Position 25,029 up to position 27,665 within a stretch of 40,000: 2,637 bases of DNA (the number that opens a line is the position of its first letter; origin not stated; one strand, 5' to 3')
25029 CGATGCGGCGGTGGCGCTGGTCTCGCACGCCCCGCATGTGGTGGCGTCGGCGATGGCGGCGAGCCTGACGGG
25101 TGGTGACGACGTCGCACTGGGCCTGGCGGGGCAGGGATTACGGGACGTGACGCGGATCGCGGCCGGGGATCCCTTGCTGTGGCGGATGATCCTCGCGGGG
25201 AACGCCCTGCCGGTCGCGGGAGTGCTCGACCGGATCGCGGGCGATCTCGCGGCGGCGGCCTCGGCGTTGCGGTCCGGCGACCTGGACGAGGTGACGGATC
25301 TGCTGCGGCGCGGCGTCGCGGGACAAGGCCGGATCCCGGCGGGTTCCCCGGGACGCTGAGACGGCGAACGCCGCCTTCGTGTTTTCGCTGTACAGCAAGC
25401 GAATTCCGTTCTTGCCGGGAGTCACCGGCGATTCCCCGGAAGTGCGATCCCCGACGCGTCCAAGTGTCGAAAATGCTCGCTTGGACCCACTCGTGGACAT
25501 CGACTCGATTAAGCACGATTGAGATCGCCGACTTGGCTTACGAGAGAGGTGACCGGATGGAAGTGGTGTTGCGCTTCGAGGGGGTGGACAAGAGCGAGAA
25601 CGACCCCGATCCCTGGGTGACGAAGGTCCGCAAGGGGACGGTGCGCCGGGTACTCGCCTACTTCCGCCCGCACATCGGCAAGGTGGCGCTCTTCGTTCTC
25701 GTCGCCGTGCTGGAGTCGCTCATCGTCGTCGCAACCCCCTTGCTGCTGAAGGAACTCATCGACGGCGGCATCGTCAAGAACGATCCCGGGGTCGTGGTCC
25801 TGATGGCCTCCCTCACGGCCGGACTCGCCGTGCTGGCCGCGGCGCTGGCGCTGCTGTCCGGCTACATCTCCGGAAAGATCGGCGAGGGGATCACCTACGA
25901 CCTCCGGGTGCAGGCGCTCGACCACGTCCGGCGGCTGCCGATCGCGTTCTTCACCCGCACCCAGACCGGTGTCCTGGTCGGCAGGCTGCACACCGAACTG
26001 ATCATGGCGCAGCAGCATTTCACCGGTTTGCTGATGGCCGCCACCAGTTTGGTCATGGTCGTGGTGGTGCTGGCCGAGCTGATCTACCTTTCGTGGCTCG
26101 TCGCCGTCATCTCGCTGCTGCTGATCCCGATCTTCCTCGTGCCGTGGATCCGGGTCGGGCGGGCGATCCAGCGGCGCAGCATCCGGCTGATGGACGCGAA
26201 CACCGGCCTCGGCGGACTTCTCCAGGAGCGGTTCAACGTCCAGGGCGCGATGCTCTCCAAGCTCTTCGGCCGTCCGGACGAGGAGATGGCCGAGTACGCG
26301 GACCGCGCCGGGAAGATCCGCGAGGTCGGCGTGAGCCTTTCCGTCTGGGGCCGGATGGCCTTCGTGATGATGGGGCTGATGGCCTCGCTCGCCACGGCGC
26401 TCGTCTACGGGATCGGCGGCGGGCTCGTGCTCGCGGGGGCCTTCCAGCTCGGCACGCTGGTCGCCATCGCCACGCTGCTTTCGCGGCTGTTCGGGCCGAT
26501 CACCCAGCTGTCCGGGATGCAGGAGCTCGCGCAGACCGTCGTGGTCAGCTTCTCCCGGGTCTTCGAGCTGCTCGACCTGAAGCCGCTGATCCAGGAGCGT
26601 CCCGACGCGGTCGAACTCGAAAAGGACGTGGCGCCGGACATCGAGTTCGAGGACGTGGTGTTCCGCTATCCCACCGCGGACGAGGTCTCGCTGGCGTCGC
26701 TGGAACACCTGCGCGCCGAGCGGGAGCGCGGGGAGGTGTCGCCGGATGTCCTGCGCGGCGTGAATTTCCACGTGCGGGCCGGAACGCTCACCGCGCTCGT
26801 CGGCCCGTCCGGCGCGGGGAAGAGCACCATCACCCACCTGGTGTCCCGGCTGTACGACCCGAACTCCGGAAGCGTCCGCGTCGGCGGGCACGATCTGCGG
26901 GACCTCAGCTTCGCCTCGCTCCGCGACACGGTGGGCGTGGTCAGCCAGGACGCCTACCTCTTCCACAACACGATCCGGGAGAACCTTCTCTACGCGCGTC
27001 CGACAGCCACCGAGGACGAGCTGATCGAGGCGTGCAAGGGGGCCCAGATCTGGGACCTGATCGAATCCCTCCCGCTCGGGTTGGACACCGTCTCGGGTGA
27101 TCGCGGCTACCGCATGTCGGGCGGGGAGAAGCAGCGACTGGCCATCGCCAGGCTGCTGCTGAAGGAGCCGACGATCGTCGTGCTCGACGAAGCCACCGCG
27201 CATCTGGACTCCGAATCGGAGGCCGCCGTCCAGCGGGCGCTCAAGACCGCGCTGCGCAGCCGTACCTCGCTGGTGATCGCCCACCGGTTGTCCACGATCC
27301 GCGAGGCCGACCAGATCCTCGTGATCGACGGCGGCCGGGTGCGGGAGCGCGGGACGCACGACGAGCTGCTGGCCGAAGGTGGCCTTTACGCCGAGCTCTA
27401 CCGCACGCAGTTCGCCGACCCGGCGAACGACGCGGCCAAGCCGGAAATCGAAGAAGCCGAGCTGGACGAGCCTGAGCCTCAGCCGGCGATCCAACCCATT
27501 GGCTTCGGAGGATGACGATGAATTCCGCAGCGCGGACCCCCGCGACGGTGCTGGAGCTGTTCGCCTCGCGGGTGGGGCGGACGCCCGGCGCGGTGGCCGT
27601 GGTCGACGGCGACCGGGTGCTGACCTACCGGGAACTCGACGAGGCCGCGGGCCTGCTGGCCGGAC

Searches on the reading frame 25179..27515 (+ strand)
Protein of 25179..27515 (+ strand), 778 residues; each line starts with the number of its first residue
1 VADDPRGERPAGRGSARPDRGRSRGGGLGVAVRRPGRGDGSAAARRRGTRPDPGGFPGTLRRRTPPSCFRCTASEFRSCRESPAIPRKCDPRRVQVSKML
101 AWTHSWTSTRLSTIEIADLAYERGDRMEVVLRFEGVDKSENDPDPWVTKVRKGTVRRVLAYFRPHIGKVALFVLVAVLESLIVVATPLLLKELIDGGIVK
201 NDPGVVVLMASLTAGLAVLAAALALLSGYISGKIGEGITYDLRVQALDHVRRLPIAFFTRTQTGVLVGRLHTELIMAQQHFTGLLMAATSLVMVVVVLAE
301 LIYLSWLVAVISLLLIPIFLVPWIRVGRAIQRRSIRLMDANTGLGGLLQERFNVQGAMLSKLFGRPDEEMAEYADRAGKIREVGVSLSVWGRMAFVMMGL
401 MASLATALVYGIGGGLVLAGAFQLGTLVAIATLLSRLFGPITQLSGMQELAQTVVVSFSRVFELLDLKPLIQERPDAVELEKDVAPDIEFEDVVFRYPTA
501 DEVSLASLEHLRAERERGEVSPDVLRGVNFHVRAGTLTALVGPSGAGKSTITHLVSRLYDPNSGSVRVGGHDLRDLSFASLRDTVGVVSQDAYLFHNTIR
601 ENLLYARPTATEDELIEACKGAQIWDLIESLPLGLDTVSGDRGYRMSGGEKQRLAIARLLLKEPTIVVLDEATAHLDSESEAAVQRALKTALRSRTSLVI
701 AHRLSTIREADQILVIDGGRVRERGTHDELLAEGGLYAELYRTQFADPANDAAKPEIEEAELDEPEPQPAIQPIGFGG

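Call 47: search_protein_families(library=pfam, proteins=[window:25179-27515:+], max_evalue=0.00001)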
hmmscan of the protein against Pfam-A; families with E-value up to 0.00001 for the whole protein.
window:25179-27515:+ (778 aa): 3 families
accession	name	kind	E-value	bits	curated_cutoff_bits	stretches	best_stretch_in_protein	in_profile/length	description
PF00664.28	ABC_membrane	-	1.2e-32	114.2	28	1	170-440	2-273/274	ABC transporter transmembrane region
PF00005.33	ABC_tran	-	5e-32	111.8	25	1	525-674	1-137/137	ABC transporter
PF02463.25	SMC_N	-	2.2e-07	31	40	0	645-715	136-210/220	RecF/RecN/SMC N terminal domain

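Call 82: find_encoding_contigs(protein=window:25557-27515:+, flank=10000, max_places=6)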
Protein window:25557-27515:+ (652 aa): 1 contig read that carries it; 1 place shown.
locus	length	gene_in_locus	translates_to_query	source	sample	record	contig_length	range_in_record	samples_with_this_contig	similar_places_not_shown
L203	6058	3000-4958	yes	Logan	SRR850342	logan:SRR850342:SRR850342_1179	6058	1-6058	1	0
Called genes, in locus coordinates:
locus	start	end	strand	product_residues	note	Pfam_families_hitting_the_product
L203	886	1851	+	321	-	PF13412:HTH_24 (faint), PF13384:HTH_23 (weak), PF27534:NovG_helical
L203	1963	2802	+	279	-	PF02153:PDH_N, PF20463:PDH_C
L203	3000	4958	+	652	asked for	PF00664:ABC_membrane, PF00005:ABC_tran, PF02463:SMC_N (weak)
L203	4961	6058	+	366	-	?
